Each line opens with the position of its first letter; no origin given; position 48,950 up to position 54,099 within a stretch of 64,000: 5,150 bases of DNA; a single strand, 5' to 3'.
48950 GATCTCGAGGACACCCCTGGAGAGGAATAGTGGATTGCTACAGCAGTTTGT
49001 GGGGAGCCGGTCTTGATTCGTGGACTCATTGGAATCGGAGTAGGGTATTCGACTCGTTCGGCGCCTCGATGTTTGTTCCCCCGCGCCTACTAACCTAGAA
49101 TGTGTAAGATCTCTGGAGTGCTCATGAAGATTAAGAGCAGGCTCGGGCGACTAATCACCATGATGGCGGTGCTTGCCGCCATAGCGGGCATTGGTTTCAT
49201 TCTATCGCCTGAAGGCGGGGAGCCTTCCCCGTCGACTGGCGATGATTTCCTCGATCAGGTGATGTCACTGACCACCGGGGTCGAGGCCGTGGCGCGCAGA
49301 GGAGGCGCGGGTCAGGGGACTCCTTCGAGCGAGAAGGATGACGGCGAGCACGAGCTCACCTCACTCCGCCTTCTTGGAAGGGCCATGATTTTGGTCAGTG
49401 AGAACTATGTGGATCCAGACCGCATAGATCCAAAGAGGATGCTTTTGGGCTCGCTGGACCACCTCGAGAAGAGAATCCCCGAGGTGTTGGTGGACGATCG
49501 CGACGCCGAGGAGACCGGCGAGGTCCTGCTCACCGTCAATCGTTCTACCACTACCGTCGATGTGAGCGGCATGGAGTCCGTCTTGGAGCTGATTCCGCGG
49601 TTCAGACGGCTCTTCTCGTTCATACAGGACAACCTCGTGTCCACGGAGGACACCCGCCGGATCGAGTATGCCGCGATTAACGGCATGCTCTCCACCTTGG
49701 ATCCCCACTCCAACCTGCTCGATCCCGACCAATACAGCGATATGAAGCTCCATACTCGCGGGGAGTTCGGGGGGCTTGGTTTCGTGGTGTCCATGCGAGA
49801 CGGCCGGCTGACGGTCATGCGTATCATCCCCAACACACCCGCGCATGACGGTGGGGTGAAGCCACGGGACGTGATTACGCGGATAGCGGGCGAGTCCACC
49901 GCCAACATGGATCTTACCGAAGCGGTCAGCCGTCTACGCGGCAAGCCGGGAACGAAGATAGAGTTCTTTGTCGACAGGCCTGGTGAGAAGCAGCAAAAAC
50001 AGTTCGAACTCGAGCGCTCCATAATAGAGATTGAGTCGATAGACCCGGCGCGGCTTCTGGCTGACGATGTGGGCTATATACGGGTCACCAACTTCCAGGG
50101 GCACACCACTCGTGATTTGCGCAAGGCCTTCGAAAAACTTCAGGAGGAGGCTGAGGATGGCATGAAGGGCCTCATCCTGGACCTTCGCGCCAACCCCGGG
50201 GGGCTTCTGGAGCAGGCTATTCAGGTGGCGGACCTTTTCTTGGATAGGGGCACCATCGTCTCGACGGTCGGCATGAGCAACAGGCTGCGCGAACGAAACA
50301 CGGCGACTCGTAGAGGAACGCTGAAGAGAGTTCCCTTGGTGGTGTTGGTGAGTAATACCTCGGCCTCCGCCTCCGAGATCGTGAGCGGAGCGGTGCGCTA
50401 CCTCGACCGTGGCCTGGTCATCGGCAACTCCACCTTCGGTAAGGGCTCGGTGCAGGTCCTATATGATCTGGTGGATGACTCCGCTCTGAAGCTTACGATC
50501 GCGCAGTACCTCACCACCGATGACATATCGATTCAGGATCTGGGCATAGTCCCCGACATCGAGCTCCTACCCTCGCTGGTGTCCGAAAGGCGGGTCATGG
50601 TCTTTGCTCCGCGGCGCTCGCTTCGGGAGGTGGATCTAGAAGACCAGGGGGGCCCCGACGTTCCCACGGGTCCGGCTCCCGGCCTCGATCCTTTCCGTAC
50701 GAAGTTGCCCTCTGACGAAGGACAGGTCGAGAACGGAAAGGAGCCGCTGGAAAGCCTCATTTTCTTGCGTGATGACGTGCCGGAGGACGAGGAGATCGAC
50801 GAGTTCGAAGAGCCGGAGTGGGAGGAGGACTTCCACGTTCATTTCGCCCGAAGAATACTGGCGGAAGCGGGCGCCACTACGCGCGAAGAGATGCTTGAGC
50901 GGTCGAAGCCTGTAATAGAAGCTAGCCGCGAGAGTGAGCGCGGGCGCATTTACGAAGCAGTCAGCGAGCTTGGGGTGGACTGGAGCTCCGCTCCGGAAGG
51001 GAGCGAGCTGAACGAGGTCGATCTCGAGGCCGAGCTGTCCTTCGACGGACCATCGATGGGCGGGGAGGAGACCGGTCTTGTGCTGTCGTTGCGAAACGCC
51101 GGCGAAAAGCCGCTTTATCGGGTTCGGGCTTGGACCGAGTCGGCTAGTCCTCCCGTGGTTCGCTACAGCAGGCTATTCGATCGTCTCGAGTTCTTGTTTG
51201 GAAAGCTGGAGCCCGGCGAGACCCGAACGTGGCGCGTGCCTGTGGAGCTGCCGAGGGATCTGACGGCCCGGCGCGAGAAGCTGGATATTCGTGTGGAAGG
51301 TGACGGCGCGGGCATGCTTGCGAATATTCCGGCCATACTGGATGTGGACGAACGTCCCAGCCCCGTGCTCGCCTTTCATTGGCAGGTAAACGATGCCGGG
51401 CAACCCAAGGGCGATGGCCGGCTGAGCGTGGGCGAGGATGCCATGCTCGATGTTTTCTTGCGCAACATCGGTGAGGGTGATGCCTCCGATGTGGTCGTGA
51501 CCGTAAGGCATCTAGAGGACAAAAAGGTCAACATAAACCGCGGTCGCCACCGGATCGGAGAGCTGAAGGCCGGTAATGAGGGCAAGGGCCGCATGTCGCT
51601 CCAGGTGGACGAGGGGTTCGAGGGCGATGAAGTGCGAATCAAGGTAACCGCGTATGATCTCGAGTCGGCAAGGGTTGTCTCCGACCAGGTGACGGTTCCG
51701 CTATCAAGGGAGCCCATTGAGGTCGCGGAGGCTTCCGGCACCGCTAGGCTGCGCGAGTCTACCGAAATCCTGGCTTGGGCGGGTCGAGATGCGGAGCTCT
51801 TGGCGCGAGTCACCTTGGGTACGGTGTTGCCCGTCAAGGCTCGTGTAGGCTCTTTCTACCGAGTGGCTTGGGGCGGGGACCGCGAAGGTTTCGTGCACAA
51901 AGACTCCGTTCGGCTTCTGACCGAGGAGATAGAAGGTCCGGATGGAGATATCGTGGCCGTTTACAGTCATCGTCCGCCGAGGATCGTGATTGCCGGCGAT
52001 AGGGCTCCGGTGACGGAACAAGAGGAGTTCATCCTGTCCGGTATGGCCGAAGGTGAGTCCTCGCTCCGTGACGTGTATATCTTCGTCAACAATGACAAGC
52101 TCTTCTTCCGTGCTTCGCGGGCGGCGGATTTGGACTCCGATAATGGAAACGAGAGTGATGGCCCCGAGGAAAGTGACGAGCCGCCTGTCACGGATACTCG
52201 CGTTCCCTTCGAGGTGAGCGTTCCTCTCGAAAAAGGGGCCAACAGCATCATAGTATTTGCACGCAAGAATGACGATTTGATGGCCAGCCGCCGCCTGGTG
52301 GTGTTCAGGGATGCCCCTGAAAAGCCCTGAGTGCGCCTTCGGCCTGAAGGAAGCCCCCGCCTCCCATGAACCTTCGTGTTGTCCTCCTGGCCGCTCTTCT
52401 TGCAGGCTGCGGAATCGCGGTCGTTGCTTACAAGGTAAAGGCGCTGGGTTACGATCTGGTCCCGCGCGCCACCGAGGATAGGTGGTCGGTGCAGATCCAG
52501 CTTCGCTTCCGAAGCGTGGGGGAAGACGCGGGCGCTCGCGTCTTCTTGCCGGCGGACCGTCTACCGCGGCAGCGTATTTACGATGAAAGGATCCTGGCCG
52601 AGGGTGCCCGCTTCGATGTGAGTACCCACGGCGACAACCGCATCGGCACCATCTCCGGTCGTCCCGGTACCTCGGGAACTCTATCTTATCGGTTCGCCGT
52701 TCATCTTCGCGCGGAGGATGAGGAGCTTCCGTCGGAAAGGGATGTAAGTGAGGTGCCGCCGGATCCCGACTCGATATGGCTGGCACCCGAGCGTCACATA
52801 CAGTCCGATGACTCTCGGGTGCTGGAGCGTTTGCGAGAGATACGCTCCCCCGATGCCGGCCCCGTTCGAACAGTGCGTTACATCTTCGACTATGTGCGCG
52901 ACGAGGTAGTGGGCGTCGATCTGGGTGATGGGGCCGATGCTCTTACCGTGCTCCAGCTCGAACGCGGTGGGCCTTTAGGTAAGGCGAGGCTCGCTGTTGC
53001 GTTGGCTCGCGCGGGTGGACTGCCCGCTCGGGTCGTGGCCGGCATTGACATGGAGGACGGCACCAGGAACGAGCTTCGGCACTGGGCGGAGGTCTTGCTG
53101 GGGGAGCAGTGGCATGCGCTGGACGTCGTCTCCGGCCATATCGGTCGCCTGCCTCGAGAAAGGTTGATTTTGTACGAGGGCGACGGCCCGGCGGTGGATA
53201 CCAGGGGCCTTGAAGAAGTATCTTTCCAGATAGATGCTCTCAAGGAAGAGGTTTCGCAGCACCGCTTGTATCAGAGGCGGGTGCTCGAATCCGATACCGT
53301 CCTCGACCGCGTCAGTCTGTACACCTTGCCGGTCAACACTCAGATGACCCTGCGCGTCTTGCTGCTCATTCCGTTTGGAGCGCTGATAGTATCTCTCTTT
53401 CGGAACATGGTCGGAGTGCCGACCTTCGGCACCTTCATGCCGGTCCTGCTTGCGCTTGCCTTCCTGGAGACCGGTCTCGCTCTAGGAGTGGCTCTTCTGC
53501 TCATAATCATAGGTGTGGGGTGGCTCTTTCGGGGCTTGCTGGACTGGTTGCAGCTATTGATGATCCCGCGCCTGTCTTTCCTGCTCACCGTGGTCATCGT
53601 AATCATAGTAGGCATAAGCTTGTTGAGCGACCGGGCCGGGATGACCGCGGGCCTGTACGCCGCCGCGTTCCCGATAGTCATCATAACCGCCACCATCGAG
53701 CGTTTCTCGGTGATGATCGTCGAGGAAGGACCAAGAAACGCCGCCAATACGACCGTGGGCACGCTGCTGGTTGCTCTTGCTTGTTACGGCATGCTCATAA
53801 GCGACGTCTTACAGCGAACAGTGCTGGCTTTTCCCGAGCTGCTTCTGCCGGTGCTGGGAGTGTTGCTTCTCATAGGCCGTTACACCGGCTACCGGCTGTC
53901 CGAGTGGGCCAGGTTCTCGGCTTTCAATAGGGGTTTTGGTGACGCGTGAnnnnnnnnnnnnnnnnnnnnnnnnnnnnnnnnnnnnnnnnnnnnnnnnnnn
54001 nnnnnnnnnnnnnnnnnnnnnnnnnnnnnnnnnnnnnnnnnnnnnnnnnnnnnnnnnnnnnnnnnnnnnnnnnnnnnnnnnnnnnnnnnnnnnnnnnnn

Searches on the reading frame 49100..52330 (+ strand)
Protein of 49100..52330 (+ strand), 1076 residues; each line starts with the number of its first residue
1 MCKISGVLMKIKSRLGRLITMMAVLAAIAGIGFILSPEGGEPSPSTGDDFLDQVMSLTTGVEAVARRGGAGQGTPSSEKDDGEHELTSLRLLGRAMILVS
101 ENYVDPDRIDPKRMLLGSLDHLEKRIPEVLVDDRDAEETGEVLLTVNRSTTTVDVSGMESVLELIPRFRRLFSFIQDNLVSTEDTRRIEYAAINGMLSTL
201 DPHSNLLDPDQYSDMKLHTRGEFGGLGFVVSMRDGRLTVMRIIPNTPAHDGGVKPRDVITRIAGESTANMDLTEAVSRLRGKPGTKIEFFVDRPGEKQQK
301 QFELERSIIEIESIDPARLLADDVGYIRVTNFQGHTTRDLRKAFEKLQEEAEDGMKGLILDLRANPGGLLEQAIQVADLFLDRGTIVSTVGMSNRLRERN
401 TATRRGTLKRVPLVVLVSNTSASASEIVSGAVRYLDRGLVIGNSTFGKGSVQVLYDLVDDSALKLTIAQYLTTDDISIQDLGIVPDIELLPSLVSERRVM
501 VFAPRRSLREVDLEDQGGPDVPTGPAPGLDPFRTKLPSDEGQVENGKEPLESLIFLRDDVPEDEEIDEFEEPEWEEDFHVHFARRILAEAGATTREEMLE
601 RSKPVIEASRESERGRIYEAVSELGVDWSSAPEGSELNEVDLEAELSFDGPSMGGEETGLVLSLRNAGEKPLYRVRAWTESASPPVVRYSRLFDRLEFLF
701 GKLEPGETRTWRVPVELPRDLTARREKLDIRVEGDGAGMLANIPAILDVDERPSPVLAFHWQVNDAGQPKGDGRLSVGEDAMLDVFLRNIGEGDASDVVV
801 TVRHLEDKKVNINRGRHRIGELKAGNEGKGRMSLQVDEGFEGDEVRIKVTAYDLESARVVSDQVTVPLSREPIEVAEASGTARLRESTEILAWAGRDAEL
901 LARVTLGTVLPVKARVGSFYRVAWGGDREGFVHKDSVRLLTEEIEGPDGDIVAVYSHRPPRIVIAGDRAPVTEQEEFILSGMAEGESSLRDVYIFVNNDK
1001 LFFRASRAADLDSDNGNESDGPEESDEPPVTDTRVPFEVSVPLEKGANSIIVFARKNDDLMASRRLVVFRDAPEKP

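Call 30: search_protein_families(library=pfam, proteins=[window:49100-52330:+], max_evalue=0.00001)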
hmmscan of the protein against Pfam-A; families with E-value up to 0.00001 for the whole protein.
window:49100-52330:+ (1076 aa): 4 families
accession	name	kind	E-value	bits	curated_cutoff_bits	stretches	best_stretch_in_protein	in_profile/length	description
PF03572.23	Peptidase_S41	-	5.2e-51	172.9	24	1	323-488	1-164/165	Peptidase family S41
PF13180.12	PDZ_2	-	5.4e-09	36.7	27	1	224-299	1-75/80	PDZ domain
PF17820.7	PDZ_6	-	1e-08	35.2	27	1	239-293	2-54/54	PDZ domain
PF00595.29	PDZ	-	1.2e-08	35.7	23.2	1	220-286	7-75/81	PDZ domain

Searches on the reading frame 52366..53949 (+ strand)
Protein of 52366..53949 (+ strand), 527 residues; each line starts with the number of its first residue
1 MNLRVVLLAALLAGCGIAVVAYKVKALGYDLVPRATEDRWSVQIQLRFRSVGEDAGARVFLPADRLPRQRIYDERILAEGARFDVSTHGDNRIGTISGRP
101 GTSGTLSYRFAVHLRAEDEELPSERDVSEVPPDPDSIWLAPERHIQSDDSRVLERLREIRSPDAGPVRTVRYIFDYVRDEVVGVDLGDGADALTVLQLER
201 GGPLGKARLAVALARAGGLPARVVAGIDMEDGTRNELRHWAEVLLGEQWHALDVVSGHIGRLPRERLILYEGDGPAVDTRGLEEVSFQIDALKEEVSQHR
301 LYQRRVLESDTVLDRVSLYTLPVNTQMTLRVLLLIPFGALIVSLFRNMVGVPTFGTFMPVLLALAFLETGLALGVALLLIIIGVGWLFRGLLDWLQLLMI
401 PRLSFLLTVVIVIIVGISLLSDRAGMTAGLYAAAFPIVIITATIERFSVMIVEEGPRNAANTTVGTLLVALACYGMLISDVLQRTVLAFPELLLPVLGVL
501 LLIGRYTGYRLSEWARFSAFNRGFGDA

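Call 30: search_protein_families(library=pfam, proteins=[window:52366-53949:+], max_evalue=0.00001)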
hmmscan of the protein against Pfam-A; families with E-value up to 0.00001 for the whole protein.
window:52366-53949:+ (527 aa): 2 families
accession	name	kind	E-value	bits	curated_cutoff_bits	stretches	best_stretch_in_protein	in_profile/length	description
PF14402.11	7TM_transglut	-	7.3e-72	242.3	25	1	277-520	4-247/248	7 transmembrane helices usually fused to an inactive transglutaminase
PF01841.26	Transglut_core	-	6.1e-13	49.4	23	1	157-253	5-107/108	Transglutaminase-like superfamily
